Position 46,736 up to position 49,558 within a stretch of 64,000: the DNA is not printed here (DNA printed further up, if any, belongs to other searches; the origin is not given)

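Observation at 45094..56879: Compact FAS/MAS-like type I PKS operon with a trans reductase-sulfotransferase fusion and a B12 radical SAM enzyme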

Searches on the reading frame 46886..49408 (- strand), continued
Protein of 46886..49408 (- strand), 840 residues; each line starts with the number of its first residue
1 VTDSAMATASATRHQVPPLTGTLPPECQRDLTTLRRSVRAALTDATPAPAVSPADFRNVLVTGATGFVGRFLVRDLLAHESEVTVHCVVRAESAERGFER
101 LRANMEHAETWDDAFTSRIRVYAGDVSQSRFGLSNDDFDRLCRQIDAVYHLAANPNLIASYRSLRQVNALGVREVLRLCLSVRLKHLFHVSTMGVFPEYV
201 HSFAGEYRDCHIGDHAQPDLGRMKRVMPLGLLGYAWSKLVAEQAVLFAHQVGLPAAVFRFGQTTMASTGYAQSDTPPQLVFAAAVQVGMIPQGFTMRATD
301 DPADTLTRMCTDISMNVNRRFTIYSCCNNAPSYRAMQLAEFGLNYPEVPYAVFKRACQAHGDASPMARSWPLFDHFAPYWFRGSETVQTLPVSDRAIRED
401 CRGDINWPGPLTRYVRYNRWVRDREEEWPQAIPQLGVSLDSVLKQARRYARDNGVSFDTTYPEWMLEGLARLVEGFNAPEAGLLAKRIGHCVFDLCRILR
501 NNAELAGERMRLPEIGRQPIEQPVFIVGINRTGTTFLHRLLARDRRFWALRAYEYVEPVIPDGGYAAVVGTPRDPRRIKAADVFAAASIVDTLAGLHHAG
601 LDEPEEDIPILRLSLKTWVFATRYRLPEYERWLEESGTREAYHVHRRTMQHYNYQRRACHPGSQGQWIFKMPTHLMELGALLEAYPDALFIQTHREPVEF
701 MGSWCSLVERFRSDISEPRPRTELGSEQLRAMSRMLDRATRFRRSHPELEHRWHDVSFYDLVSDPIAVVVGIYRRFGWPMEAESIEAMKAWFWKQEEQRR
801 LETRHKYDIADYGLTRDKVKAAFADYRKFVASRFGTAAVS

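Call 65: search_protein_families(library=pfam, proteins=[L032:12668-14470:+, L004:2048-2383:+, L012:1479-2552:-, L020:1161-2990:+, L002:12571-13218:-], max_evalue=0.0001)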
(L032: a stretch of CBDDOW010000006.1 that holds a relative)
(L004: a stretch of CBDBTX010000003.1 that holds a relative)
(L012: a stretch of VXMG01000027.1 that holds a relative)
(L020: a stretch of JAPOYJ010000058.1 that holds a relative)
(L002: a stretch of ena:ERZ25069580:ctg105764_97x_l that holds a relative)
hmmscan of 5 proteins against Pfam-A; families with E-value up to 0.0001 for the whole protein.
L032:12668-14470:+ (600 aa): 11 families
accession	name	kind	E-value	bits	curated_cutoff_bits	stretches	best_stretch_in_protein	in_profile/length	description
PF01583.26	APS_kinase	-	7.3e-71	237.6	21.1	1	426-575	2-152/152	Adenylylsulphate kinase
PF00009.33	GTP_EFTU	-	3.5e-31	108.7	26.5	1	43-193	42-181/188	Elongation factor Tu GTP binding domain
PF22594.2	GTP-eEF1A_C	-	4.3e-26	91.7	27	1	298-396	1-100/101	GTP-eEF1A C-terminal domain-like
PF13671.12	AAA_33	-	8.1e-10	39.6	27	1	428-542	1-116/143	AAA domain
PF01926.29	MMR_HSR1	-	1.9e-09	38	21.9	1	28-132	3-113/113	50S ribosome-binding GTPase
PF24883.2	NPHP3_N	-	1.6e-06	28.8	24.8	0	420-456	15-52/164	Nephrocystin 3, N-terminal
PF03193.22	RsgA_GTPase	-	4.8e-06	27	30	0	27-81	109-169/174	RsgA GTPase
PF13401.12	AAA_22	-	8.2e-06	26.6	27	0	428-453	7-32/130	AAA domain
PF03144.31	GTP_EFTU_D2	-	9.1e-06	26.5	30.3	1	227-287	6-73/73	Elongation factor Tu domain 2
PF13191.12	AAA_16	-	3.4e-05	24.8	32.6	0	425-467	24-63/167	AAA ATPase domain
PF03029.23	ATP_bind_1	-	6.2e-05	23.3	27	0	432-460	2-30/240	Conserved hypothetical ATP binding protein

L004:2048-2383:+ (111 aa): 1 family
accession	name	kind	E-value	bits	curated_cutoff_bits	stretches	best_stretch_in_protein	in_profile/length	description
PF01740.26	STAS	-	4.4e-13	49.4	22.6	1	8-104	5-106/106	STAS domain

L012:1479-2552:- (357 aa): 6 families
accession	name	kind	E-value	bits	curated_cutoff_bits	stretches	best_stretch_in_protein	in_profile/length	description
PF01370.27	Epimerase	-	1.6e-26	93.7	20.9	1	13-250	1-224/240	NAD dependent epimerase/dehydratase family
PF01073.25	3Beta_HSD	-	2.2e-16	60.2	22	1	14-248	1-226/280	3-beta hydroxysteroid dehydrogenase/isomerase family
PF16363.11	GDP_Man_Dehyd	-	1.3e-15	58.1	27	1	14-183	1-166/332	GDP-mannose 4,6 dehydratase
PF07993.18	NAD_binding_4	-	6e-14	52.3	20.1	1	15-220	1-220/258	Male sterility protein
PF13460.12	NAD_binding_10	-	1.5e-11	45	27.2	1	17-138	1-101/184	NAD(P)H-binding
PF05368.20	NmrA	-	3.9e-06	27.1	27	1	13-118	5-91/298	NmrA-like family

L020:1161-2990:+ (609 aa): 1 family
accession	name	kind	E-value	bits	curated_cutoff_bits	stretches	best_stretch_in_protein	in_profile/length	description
PF00860.26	Xan_ur_permease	-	2.5e-34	119.1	27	1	55-431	5-385/389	Permease family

L002:12571-13218:- (215 aa): 1 family
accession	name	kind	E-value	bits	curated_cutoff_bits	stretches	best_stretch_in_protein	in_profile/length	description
PF01740.26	STAS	-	5.6e-11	42.6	22.6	1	10-106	7-104/106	STAS domain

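Call 74: list_cluster_members(proteins=[P0094, P0054, P0096, P0065, P0118, P0003, P0016])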
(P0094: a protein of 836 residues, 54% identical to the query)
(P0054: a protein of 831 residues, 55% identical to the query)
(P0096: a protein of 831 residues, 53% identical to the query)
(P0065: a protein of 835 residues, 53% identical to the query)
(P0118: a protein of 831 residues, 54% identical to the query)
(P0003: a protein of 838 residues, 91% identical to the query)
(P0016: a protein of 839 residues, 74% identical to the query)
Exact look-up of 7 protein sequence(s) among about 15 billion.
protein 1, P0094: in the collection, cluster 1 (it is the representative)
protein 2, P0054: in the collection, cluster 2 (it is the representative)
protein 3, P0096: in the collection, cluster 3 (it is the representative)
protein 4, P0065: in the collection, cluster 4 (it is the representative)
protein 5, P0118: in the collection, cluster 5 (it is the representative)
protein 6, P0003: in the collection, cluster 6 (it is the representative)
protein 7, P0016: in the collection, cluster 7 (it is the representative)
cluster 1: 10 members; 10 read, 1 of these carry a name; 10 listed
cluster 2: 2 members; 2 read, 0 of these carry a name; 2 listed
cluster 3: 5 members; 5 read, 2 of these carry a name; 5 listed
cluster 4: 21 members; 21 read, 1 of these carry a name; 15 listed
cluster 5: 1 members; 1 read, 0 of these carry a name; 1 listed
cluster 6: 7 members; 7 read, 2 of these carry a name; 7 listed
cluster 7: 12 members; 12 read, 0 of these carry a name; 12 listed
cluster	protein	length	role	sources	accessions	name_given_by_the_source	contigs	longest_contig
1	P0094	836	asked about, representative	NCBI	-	-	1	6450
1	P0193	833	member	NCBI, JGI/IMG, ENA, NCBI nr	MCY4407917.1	MAG: SDR family oxidoreductase [Rhodospirillaceae bacterium] | SDR family oxidoreductase [Rhodospirillaceae bacterium]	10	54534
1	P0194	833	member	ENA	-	-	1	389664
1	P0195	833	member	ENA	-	-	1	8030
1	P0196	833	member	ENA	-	-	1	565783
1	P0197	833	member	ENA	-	-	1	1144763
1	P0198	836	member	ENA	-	-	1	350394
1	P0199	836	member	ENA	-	-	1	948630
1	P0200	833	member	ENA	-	-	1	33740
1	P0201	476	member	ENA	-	-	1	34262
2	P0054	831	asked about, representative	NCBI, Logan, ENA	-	-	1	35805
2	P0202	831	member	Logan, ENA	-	-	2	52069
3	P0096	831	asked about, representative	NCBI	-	-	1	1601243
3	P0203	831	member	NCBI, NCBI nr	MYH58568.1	MAG: NAD-dependent epimerase/dehydratase family protein [Boseongicola sp. SB0675_bin_26] | NAD-dependent epimerase/dehydratase family protein [Boseongicola sp. SB0675_bin_26]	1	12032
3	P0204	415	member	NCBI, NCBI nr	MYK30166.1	MAG: sulfotransferase [Boseongicola sp. SB0670_bin_30] | sulfotransferase [Boseongicola sp. SB0670_bin_30]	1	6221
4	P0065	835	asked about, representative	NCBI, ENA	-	-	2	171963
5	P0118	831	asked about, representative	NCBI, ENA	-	-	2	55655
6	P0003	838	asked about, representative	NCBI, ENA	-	-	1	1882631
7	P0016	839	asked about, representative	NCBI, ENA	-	-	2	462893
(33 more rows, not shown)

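Call 77: find_related_loci(query=A1, collection=metagenome_contigs, flank=10000)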
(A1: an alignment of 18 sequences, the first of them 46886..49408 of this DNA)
Query A1 (840 aa) in metagenome_contigs; peptide patterns used: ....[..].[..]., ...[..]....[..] (x = any residue, [..] = any of these).
600 stretches matched a pattern (row limit reached: there are more); 545 encode a relative of the query (tblastn E <= 1e-3); the best 80 are kept; 80 distinct loci.
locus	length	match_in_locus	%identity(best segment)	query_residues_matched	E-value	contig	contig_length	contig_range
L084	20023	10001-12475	53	8-833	0e+0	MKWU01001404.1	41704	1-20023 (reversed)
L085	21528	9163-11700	42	7-832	0e+0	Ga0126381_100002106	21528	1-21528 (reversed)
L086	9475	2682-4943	32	6-824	8e-124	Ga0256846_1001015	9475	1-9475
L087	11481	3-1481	44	358-830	1e-111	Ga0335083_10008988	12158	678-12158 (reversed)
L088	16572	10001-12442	44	22-831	0e+0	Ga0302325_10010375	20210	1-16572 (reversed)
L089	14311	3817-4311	81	672-836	1e-78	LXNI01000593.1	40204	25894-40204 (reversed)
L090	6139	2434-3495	34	465-839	2e-46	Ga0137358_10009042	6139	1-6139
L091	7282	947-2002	33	465-838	3e-46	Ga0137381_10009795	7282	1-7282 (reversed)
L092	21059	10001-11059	34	465-838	8e-46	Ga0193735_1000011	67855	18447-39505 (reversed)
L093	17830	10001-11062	33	465-839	7e-46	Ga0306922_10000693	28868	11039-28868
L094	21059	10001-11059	33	465-838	2e-45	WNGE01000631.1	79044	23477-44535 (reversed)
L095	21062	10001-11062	34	465-839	3e-45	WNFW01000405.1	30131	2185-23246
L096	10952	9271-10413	32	432-838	2e-45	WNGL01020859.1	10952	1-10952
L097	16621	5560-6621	33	465-839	3e-45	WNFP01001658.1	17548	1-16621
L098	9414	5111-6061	35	494-826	2e-45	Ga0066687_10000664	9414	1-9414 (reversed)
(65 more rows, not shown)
